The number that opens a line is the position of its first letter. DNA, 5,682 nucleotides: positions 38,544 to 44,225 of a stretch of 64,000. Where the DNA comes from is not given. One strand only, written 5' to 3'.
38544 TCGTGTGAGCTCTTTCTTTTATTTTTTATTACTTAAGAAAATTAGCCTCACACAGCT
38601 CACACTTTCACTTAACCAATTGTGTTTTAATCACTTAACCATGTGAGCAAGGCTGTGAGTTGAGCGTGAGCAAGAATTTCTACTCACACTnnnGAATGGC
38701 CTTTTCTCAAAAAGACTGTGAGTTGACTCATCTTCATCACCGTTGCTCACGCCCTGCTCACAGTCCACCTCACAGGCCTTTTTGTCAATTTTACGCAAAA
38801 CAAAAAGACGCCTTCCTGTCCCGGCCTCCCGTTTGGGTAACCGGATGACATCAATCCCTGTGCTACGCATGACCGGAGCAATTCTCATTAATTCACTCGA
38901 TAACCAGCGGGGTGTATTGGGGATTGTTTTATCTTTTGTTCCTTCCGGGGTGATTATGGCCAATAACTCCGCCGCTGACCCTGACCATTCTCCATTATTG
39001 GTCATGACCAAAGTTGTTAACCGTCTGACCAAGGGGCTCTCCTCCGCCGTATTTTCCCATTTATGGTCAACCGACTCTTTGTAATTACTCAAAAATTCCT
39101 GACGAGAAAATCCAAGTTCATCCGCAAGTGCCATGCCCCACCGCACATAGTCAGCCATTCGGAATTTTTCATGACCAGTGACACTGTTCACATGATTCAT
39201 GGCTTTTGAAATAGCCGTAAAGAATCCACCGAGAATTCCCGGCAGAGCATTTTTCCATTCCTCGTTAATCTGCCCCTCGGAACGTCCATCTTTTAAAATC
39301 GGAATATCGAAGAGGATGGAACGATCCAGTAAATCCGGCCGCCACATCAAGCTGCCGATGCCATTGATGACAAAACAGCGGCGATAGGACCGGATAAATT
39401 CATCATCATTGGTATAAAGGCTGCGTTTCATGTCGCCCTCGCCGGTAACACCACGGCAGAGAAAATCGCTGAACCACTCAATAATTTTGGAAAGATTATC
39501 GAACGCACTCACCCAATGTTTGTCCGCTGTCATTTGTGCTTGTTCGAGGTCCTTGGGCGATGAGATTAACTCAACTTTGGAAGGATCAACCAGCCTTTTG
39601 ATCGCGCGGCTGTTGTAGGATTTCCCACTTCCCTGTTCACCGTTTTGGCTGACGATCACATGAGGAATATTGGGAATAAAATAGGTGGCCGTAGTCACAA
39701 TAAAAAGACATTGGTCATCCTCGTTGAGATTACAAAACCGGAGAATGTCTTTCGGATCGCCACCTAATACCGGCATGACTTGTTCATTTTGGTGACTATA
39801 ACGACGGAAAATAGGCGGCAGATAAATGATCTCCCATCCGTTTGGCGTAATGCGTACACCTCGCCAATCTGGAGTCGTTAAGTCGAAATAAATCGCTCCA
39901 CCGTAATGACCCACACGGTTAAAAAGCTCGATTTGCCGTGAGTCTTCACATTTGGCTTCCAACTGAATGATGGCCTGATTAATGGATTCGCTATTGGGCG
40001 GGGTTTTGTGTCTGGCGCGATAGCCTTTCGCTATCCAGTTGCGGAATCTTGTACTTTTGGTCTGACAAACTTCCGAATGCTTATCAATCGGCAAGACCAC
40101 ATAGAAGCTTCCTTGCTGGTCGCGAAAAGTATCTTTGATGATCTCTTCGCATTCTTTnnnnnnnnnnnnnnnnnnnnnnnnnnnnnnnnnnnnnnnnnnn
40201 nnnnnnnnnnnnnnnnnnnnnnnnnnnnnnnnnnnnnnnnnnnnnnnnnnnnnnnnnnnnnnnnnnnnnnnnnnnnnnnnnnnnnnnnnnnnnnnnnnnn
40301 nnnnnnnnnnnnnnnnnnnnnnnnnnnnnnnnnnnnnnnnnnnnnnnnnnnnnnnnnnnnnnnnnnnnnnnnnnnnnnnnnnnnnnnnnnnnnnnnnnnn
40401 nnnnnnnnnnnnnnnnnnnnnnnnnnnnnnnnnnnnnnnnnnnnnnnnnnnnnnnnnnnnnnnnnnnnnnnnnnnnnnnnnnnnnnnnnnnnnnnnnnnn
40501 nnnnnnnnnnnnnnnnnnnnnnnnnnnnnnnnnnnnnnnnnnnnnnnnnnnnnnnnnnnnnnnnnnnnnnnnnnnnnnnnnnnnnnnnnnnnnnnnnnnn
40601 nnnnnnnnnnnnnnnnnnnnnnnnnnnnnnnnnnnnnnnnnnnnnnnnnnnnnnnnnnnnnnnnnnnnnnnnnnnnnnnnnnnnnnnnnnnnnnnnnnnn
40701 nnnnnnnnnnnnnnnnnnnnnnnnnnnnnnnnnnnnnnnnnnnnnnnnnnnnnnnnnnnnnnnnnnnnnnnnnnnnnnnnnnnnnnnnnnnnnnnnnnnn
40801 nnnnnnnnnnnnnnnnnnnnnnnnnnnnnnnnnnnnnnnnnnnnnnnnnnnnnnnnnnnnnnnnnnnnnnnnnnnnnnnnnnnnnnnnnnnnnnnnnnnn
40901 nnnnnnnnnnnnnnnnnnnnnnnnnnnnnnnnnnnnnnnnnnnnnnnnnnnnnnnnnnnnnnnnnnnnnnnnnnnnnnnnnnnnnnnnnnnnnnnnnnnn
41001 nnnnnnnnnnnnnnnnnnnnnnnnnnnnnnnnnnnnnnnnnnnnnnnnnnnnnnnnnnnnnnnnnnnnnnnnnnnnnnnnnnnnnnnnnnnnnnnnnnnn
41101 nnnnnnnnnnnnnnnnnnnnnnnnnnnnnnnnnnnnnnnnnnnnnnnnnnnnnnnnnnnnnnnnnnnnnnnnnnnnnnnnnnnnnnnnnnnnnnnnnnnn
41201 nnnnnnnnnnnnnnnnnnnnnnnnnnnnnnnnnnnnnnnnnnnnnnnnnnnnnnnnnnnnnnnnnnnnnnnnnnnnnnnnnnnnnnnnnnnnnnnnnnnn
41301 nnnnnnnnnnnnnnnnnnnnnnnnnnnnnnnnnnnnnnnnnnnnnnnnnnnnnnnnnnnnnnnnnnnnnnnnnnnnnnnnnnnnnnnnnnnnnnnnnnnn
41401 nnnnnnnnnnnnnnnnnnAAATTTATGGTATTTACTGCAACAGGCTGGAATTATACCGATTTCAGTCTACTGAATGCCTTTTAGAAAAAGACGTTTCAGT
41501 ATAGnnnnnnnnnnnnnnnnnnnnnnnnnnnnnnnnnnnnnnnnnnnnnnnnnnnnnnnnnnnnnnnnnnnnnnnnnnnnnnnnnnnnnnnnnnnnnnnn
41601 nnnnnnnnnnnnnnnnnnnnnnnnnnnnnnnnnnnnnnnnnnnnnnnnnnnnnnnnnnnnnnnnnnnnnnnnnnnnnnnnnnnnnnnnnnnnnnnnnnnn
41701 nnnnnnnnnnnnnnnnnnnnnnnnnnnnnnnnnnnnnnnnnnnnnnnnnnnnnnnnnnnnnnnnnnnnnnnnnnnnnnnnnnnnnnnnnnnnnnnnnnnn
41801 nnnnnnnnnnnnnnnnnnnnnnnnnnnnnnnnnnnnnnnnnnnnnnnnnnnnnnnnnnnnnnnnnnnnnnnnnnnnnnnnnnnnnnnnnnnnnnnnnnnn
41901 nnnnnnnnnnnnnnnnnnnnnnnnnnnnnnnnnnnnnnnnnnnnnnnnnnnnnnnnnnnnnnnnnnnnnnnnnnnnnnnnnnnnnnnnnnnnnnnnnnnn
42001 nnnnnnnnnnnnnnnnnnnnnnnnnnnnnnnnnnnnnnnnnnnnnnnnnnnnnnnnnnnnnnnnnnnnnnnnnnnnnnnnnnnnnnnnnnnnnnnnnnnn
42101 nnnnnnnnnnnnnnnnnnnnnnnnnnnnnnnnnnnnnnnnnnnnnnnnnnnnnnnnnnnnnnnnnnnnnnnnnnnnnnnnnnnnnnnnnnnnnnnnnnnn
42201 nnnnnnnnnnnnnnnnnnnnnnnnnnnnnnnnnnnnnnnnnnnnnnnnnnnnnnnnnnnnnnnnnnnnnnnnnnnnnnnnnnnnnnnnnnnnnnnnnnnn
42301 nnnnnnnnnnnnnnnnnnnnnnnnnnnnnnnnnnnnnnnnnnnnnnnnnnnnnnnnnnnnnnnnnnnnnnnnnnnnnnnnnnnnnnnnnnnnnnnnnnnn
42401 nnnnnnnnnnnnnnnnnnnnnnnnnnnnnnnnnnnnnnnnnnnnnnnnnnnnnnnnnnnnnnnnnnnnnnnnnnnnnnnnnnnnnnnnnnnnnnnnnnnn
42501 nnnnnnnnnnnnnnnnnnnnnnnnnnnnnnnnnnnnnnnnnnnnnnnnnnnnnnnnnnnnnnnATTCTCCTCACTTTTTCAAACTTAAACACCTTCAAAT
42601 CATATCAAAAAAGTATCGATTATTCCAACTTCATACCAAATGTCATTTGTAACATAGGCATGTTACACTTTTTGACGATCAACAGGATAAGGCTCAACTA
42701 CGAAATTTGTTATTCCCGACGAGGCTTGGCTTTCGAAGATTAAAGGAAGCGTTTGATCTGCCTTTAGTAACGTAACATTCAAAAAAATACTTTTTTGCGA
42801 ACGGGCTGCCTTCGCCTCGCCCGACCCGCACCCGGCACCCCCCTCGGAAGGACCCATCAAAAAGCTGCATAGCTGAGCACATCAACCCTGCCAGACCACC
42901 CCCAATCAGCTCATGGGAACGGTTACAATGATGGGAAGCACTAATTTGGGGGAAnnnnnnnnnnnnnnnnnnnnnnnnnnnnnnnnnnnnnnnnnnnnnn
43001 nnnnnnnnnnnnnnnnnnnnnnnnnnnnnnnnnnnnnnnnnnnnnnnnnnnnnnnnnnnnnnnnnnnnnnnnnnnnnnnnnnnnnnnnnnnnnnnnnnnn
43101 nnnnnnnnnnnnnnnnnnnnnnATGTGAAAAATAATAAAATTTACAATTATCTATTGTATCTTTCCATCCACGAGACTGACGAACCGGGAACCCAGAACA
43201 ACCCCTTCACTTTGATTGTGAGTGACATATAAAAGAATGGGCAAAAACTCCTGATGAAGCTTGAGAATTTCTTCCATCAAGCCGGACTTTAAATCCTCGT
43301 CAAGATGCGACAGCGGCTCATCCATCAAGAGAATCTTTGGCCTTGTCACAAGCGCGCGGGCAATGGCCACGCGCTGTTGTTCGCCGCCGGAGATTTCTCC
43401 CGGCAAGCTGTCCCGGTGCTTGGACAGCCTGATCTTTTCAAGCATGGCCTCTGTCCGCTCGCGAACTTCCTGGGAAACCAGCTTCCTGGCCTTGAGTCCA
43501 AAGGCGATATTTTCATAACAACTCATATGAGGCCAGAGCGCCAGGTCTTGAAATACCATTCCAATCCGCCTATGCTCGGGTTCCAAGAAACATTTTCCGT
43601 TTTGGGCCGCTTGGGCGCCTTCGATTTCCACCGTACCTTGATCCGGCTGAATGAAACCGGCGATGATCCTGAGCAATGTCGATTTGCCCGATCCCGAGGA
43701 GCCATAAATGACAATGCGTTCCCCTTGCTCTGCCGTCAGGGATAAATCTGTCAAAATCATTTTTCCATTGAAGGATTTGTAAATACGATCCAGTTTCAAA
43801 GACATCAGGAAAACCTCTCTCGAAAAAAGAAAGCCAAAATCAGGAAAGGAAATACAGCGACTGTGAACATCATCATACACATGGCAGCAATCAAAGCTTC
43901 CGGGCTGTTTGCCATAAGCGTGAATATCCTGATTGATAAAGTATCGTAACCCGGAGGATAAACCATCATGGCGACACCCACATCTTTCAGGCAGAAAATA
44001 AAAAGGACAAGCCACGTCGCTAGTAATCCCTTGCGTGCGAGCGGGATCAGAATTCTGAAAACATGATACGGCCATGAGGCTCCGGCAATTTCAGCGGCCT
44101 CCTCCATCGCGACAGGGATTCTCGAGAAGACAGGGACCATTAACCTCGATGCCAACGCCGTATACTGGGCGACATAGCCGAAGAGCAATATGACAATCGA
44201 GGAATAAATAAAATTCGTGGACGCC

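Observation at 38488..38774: Iteron-like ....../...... array plus AT-rich stretch: candidate origin for the Prim-Pol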

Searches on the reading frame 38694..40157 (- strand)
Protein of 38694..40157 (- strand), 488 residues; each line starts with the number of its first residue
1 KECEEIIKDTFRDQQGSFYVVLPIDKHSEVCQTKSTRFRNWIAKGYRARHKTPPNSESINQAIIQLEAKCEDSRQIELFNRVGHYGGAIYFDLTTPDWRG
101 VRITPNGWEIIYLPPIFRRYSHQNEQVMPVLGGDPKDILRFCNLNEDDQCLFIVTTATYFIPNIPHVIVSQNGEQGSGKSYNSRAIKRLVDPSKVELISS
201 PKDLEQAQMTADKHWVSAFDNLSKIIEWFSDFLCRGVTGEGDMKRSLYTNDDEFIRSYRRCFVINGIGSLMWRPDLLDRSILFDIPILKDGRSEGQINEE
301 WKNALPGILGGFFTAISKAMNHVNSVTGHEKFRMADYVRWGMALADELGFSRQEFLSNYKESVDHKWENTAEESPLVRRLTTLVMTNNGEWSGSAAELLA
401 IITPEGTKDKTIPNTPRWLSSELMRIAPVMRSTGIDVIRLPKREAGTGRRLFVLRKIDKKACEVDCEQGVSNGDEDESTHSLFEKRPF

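Call 39: search_solved_structures(query=window:38694-40157:-, max_evalue=10, show_alignments=2)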
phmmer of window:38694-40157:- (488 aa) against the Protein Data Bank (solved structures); distinct sequences matched with E-value up to 10: 1.
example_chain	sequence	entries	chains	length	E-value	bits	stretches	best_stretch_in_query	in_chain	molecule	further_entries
7pab_A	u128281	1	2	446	1.4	10.7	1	98-152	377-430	Nuclear egress protein 2,Nuclear egress protein 1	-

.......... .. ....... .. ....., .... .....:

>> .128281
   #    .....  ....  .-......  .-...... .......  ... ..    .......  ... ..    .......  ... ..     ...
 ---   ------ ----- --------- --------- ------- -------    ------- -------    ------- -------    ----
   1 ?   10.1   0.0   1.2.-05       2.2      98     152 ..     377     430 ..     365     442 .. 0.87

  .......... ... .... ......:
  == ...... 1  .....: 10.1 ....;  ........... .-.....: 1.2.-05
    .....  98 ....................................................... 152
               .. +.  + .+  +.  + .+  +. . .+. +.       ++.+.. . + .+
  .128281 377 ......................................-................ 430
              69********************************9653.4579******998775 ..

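Call 46: search_protein_families(library=pfam, proteins=[window:38955-40157:-], max_evalue=5)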
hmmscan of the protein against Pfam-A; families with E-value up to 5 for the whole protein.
window:38955-40157:- (401 aa): 1 family
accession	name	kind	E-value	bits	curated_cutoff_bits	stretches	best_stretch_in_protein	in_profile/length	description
PF07728.20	AAA_5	-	0.047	14.1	22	1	173-210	6-43/139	AAA domain (dynein-related subfamily)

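Call 60: predict_structure(alignment_id=A2)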
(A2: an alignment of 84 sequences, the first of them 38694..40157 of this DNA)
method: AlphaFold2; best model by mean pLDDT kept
length: 488 residues; sequences in the alignment: 84
mean_pLDDT: 85.9   pTM: 0.82
mean pLDDT of the five models: 85.9, 85.3, 84.8, 84.6, 84.6
residues with pLDDT >= 90: 292; 70-90: 142; 50-70: 18; < 50: 36
segments of 3 or more residues with pLDDT < 50: 245-251, 460-488
pLDDT, mean of each block of 10 residues (from residue 1): 88 92 93 93 91 91 94 93 96 96 98 94 96 96 94 98 95 88 96 94 91 94 87 89 52 69 84 81 87 87 98 98 91 91 97 93 76 82 90 91 72 84 83 85 78 81 40 35 32
secondary structure, 60 per line:
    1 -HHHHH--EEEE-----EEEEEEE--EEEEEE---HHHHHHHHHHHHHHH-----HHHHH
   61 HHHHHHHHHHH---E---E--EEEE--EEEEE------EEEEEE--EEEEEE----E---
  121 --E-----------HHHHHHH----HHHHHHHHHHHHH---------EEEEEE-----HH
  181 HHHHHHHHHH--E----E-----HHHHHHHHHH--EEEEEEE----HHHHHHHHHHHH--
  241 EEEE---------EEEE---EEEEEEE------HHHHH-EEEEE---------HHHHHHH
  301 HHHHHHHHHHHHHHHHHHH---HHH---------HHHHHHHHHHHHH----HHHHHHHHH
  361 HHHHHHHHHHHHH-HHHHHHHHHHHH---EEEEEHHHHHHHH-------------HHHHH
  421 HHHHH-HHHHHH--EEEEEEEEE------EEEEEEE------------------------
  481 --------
elements in order: H2-6 E9-12 E18-24 E27-32 H36-50 H56-71 E82-85 E88-92 E99-104 E107-112 H135-141 H146-158 E168-173 H179-190 H204-213 E216-222 H227-238 E241-244 E254-257 E261-267 H274-278 E280-284 H294-319 H335-347 H352-373 H375-386 E390-394 H395-402 H416-425 H427-432 E435-443 E450-456

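Call 64: fold_search(model_id=the predicted structure, library=pdb)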
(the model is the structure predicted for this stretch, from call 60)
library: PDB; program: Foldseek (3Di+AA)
matches with E <= 10: 1296; with E <= 0.001: 267
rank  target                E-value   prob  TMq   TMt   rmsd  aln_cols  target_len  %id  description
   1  8iqi_C                8.5e-11  1.00  0.45  0.27  14.5       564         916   10  Structure of Full-Length AsfvPrimPol in Complex-Form (released 2023-07-26)
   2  8iqi_A                4.6e-10  1.00  0.47  0.28  12.3       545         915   11  Structure of Full-Length AsfvPrimPol in Complex-Form (released 2023-07-26)
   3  8iqi_B                6.1e-10  1.00  0.45  0.27  14.6       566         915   10  Structure of Full-Length AsfvPrimPol in Complex-Form (released 2023-07-26)
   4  5dgk_A                1.4e-09  1.00  0.46  0.44   9.6       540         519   11  SCCmec type IV Cch - active helicase (released 2016-08-24)
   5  8wwa_C                1.4e-09  1.00  0.42  0.26  13.1       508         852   11  Structure of AMPPNP-Form AsfvPrimPol Hexamer (released 2025-04-30)
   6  8wwa_E                1.9e-09  1.00  0.38  0.32  12.5       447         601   11  Structure of AMPPNP-Form AsfvPrimPol Hexamer (released 2025-04-30)
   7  9ivf_B                2.5e-09  1.00  0.45  0.36  12.6       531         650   11  Structure of Full-Length AsfvPrimPol with polyT DNA (released 2025-12-24)
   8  8ww7_H                4.1e-09  1.00  0.45  0.28  12.8       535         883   11  Structure of AMPPNP-Form AsfvPrimPol Dodecamer (released 2025-04-30)
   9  8ww7_C                4.3e-09  1.00  0.43  0.27  13.1       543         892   11  Structure of AMPPNP-Form AsfvPrimPol Dodecamer (released 2025-04-30)
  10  8wwa_B                5.4e-09  1.00  0.47  0.39  11.4       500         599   11  Structure of AMPPNP-Form AsfvPrimPol Hexamer (released 2025-04-30)
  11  8ww7_B                6.7e-09  1.00  0.44  0.28  10.7       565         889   12  Structure of AMPPNP-Form AsfvPrimPol Dodecamer (released 2025-04-30)
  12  9ivf_A                1.0e-08  1.00  0.46  0.37  11.9       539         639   10  Structure of Full-Length AsfvPrimPol with polyT DNA (released 2025-12-24)
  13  8ww7_D                1.0e-08  1.00  0.43  0.27  13.5       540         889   11  Structure of AMPPNP-Form AsfvPrimPol Dodecamer (released 2025-04-30)
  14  8wwa_F                1.0e-08  1.00  0.38  0.33  13.7       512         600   12  Structure of AMPPNP-Form AsfvPrimPol Hexamer (released 2025-04-30)
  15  8wvz_E                1.1e-08  1.00  0.41  0.26  13.9       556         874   11  Structure of ADP-Form AsfvPrimPol Hexamer (released 2024-10-30)
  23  6k9c_B                2.8e-08  1.00  0.38  0.43   9.8       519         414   12  The apo structure of NrS-1 C terminal region (305-718) (released 2020-04-08)
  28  6lrb_C                4.3e-08  1.00  0.36  0.42  12.0       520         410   13  The A form apo structure of NrS-1 C terminal region-CTR (released 2020-04-08)
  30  6lrb_B                5.3e-08  1.00  0.39  0.44  11.2       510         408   13  The A form apo structure of NrS-1 C terminal region-CTR (released 2020-04-08)
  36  6lrb_A                7.8e-08  1.00  0.38  0.44  11.2       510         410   13  The A form apo structure of NrS-1 C terminal region-CTR (released 2020-04-08)
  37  8tch_B                8.3e-08  1.00  0.38  0.38  12.1       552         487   10  Initiation of replication protein with helicase activity encoded by Pathogenicity Island SaPIBov1 (released 2024-07-03)
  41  6lrb_D                9.2e-08  1.00  0.38  0.43  12.0       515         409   13  The A form apo structure of NrS-1 C terminal region-CTR (released 2020-04-08)
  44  6lrb_F                1.0e-07  1.00  0.35  0.40  12.4       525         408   12  The A form apo structure of NrS-1 C terminal region-CTR (released 2020-04-08)
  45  8tch_A                1.2e-07  1.00  0.41  0.41  10.4       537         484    9  Initiation of replication protein with helicase activity encoded by Pathogenicity Island SaPIBov1 (released 2024-07-03)
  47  6k9c_A                1.3e-07  1.00  0.35  0.40  11.6       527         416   11  The apo structure of NrS-1 C terminal region (305-718) (released 2020-04-08)
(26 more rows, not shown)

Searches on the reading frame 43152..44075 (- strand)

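Call 7: search_protein_families(library=pfam, proteins=[window:43152-44075:-], max_evalue=0.01)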
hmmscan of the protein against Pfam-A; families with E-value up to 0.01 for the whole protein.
window:43152-44075:- (307 aa): 6 families
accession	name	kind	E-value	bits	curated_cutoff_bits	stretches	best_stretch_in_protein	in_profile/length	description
PF00005.33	ABC_tran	-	4.7e-38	131.3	25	1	108-255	1-136/137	ABC transporter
PF13304.12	AAA_21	-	1.1e-06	29.4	27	1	122-144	3-25/304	AAA domain, putative AbiEii toxin, Type IV TA system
PF13191.12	AAA_16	-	0.00046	21.2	32.6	1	116-216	22-95/167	AAA ATPase domain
PF13555.12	AAA_29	-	0.0019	18.3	27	1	117-135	22-39/61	P-loop containing region of AAA domain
PF01637.24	ATPase_2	-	0.0085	16.3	33.2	0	116-138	18-40/225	ATPase domain predominantly from Archaea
PF03193.22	RsgA_GTPase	-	0.0093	16.2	30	0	116-151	105-137/174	RsgA GTPase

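Call 8: search_protein_families(library=phrogs, proteins=[window:43152-44075:-], max_evalue=0.001)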
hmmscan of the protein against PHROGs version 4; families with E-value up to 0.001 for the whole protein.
window:43152-44075:- (307 aa): 5 families
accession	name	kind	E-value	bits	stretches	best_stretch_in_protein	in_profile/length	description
phrog_293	-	moron, auxiliary metabolic gene and host takeover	8.9e-64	217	1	91-306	135-347/1058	ABC transporter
phrog_2392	-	moron, auxiliary metabolic gene and host takeover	1.1e-35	124.2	1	105-289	494-677/726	ABC transporter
phrog_23675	-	unknown function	4.1e-12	47.1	1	198-306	11-116/143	-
phrog_11143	-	unknown function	2.7e-05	24.3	0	120-138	45-63/357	-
phrog_296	-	integration and excision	0.0009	19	0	105-138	305-338/626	DNA transposition protein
